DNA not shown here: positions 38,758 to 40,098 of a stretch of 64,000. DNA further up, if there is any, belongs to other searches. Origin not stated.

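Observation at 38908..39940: Radical SAM/SPASM maturase with no canonical start codon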

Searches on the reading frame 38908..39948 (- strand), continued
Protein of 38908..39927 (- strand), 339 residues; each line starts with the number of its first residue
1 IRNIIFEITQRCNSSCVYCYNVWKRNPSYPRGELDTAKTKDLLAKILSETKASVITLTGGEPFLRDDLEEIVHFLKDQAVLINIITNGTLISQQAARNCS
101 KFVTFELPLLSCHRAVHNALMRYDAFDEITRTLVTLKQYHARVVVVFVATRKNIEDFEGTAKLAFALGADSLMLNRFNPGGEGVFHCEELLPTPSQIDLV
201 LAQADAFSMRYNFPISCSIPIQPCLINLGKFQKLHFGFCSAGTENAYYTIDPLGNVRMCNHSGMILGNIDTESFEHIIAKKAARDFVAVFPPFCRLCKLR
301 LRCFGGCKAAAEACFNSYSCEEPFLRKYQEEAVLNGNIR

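Call 21: list_cluster_members(proteins=[P0001])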
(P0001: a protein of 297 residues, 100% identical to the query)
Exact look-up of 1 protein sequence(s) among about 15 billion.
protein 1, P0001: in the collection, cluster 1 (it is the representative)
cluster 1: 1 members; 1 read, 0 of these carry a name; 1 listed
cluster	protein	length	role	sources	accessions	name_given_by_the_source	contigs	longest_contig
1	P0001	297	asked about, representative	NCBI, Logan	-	-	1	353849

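Call 41: search_solved_structures(query=window:38911-39927:-, max_evalue=0.001, show_alignments=2)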
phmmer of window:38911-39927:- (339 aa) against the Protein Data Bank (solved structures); distinct sequences matched with E-value up to 0.001: 18.
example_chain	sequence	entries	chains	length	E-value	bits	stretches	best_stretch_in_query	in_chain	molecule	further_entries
6c8v_A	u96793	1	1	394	1.9e-07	33.8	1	4-315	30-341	Coenzyme PQQ synthesis protein E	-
2fb2_A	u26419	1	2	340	5.2e-07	32.3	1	1-94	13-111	Molybdenum cofactor biosynthesis protein A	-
9dfu_A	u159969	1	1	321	6.7e-07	31.9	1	5-104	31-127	Radical SAM core domain-containing protein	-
1tv7_A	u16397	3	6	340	8.8e-07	31.5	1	1-94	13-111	Molybdenum cofactor biosynthesis protein A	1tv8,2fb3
9dfn_A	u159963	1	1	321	1.2e-06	31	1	6-104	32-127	Radical SAM core domain-containing protein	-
6q2p_A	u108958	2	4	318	1.7e-06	30.6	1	5-112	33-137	Radical S-adenosyl methionine domain-containing protein 2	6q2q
5vsl_A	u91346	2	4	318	1.7e-06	30.6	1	5-112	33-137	Radical S-adenosyl methionine domain-containing protein 2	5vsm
8wm2_A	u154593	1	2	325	4e-06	29.4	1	8-93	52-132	Fe-S radical SAM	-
7wzv_A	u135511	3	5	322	9.2e-06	28.2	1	9-235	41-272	4Fe-4S cluster-binding domain-containing protein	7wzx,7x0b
7n7h_A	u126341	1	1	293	9.4e-06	28.2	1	5-196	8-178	VIPERIN-LIKE ENZYME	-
6b4c_A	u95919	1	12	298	3.5e-05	26.3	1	5-101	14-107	Viperin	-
9dgw_A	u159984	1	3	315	3.7e-05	26.2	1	5-101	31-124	Radical SAM core domain-containing protein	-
9dfw_A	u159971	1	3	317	3.8e-05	26.1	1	5-101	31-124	Radical SAM core domain-containing protein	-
7n7i_A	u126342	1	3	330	4.1e-05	26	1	5-101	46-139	Viperin-like enzyme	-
7tol_A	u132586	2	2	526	7.6e-05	25.2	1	6-90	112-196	glycerol dibiphytanyl glycerol tetraether - macrocyclic archaeol synthase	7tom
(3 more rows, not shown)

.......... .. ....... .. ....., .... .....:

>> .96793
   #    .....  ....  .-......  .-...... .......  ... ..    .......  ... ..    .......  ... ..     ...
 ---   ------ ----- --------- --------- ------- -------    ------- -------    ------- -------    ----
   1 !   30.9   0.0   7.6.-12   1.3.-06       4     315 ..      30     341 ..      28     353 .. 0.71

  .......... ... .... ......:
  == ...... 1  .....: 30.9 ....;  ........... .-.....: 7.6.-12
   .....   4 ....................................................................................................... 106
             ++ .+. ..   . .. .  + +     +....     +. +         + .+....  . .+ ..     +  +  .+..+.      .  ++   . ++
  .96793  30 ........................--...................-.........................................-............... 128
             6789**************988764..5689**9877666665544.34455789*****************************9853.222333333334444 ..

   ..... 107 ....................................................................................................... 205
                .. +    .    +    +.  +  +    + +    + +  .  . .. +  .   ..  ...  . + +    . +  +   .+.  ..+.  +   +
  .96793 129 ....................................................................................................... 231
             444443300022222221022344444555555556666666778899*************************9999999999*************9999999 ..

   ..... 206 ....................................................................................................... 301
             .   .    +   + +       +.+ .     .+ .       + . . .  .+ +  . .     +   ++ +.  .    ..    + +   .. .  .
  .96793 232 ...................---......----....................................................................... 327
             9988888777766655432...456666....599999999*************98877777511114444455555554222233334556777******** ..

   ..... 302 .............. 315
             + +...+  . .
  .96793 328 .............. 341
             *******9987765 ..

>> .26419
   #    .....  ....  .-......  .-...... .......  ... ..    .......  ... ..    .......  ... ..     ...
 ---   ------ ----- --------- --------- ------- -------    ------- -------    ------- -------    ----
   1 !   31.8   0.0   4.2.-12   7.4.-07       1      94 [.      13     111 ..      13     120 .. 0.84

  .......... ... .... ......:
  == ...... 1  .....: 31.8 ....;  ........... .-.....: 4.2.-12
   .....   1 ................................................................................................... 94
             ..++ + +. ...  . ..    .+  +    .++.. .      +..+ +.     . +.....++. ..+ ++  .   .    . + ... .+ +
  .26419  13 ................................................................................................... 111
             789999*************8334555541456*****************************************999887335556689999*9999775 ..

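Call 58: find_encoding_contigs(protein=P0005, flank=4000, max_places=2)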
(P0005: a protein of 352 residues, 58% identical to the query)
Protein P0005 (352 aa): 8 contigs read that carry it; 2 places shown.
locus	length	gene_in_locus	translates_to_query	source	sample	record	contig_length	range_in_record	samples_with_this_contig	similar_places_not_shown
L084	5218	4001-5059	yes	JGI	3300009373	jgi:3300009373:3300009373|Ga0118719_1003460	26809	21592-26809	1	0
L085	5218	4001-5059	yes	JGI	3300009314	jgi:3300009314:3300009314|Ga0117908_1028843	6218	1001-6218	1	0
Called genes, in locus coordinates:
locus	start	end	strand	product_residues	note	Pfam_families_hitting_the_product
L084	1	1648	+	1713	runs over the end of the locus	PF00932:LTD, PF26182:Ig_NUP210_5th (weak), PF02368:Big_2, PF02368:Big_2, PF26182:Ig_NUP210_5th, PF26918:Ig_Eae, PF26182:Ig_NUP210_5th, PF26918:Ig_Eae, +5 more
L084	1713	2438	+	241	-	PF13180:PDZ_2 (weak), PF00595:PDZ (weak), PF17820:PDZ_6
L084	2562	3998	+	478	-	-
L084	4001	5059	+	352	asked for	PF04055:Radical_SAM, PF13353:Fer4_12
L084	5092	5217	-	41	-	?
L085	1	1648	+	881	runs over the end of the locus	?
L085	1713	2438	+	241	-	PF13180:PDZ_2 (weak), PF00595:PDZ (weak), PF17820:PDZ_6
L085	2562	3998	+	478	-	-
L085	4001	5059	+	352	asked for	PF04055:Radical_SAM, PF13353:Fer4_12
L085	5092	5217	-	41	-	?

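Call 59: find_encoding_contigs(protein=P0003, flank=4000, max_places=2)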
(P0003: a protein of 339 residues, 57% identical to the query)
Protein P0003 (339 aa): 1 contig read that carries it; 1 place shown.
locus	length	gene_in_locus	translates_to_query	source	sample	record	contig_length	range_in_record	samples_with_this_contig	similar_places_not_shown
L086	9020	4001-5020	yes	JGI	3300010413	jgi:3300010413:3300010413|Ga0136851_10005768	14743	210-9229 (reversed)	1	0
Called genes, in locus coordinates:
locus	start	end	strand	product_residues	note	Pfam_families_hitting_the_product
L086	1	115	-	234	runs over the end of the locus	-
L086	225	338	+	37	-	-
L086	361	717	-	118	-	PF01909:NTP_transf_2, PF18765:Polbeta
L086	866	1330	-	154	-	PF12973:Cupin_7, PF14499:DUF4437 (weak)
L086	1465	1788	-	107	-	PF13744:HTH_37, PF01381:HTH_3 (weak)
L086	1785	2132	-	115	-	PF05973:Gp49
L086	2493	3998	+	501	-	-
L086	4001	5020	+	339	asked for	PF04055:Radical_SAM, PF13353:Fer4_12 (weak)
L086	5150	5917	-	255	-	PF01987:AIM24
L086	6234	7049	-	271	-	PF11249:DUF3047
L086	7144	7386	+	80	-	-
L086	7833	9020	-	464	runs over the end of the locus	?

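Call 61: predict_structure(alignment_id=A2)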
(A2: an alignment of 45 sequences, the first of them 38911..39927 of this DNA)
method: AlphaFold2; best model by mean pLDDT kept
length: 339 residues; sequences in the alignment: 45
mean_pLDDT: 95.1   pTM: 0.92
mean pLDDT of the five models: 95.1, 94.8, 94.7, 94.4, 94.2
residues with pLDDT >= 90: 300; 70-90: 35; 50-70: 1; < 50: 3
segments of 3 or more residues with pLDDT < 50: 337-339
pLDDT, mean of each block of 10 residues (from residue 1): 94 97 92 98 98 97 98 98 98 94 96 99 98 98 98 99 99 97 97 98 99 94 93 90 90 96 96 97 94 90 90 94 96 67
secondary structure, 60 per line:
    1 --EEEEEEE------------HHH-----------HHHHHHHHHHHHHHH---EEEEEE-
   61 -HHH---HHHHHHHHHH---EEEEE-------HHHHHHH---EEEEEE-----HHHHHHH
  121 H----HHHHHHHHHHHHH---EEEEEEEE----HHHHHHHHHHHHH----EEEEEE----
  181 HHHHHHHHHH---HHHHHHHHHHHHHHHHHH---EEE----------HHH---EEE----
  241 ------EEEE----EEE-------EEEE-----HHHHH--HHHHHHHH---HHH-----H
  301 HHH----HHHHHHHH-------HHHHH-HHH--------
elements in order: E3-9 H36-50 E54-59 H68-77 E81-85 H93-99 E103-108 H114-121 H126-138 E142-149 H154-166 E171-176 H181-190 H194-211 E215-217 E234-236 E247-250 E255-257 E265-268 H274-278 H281-288 H300-303 H308-315 H323-327

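Call 63: fold_search(model_id=the predicted structure, library=pdb)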
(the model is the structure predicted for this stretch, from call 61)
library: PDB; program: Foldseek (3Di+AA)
matches with E <= 10: 1774; with E <= 0.001: 195
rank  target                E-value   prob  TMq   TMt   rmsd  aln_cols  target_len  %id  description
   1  6efn                  1.7e-13  1.00  0.66  0.59   3.3       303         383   18  Structure of a RiPP maturase, SkfB (released 2018-10-24)
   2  5v1t_A                1.9e-13  1.00  0.68  0.53   4.6       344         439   12  Crystal structure of Streptococcus suis SuiB bound to precursor peptide SuiA (released 2017-08-30)
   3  4k37_A                3.9e-13  1.00  0.73  0.68   5.0       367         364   17  Native anSMEcpe with bound AdoMet (released 2013-05-08)
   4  5v1s_A                5.5e-13  1.00  0.73  0.60   4.3       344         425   14  Crystal structure of Streptococcus suis SuiB bound to S-adenosylmethionine (released 2017-08-30)
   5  5v1q_A                5.5e-13  1.00  0.68  0.55   5.0       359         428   11  Crystal structure of Streptococcus suis SuiB (released 2017-08-30)
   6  4k38_A                6.2e-13  1.00  0.72  0.67   5.2       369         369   18  Native anSMEcpe with bound AdoMet and Kp18Cys peptide (released 2013-05-08)
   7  5vsl_A                6.6e-13  1.00  0.61  0.78   3.8       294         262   17  Crystal structure of viperin with bound [4Fe-4S] cluster and S-adenosylhomocysteine (SAH) (released 2017-06-14)
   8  4k36_B                7.9e-13  1.00  0.72  0.68   4.9       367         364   17  His6 tagged anSMEcpe with bound AdoMet (released 2013-05-08)
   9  5v1s_B                7.9e-13  1.00  0.67  0.54   4.9       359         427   11  Crystal structure of Streptococcus suis SuiB bound to S-adenosylmethionine (released 2017-08-30)
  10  4k38_B                1.0e-12  1.00  0.72  0.68   5.0       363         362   17  Native anSMEcpe with bound AdoMet and Kp18Cys peptide (released 2013-05-08)
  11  6q2p_B                1.1e-12  1.00  0.61  0.69   4.2       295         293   17  Crystal structure of mouse viperin bound to cytidine triphosphate and S-adenosylhomocysteine (released 2020-01-22)
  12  6q2p_A                1.2e-12  1.00  0.60  0.69   4.2       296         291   18  Crystal structure of mouse viperin bound to cytidine triphosphate and S-adenosylhomocysteine (released 2020-01-22)
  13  5v1q_B                1.2e-12  1.00  0.70  0.55   4.9       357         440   12  Crystal structure of Streptococcus suis SuiB (released 2017-08-30)
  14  5vsm_A                1.6e-12  1.00  0.62  0.79   3.7       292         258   16  Crystal structure of viperin with bound [4Fe-4S] cluster, 5'-deoxyadenosine, and L-methionine (released 2017-06-14)
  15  4k37_B                2.0e-12  1.00  0.73  0.68   5.0       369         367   16  Native anSMEcpe with bound AdoMet (released 2013-05-08)
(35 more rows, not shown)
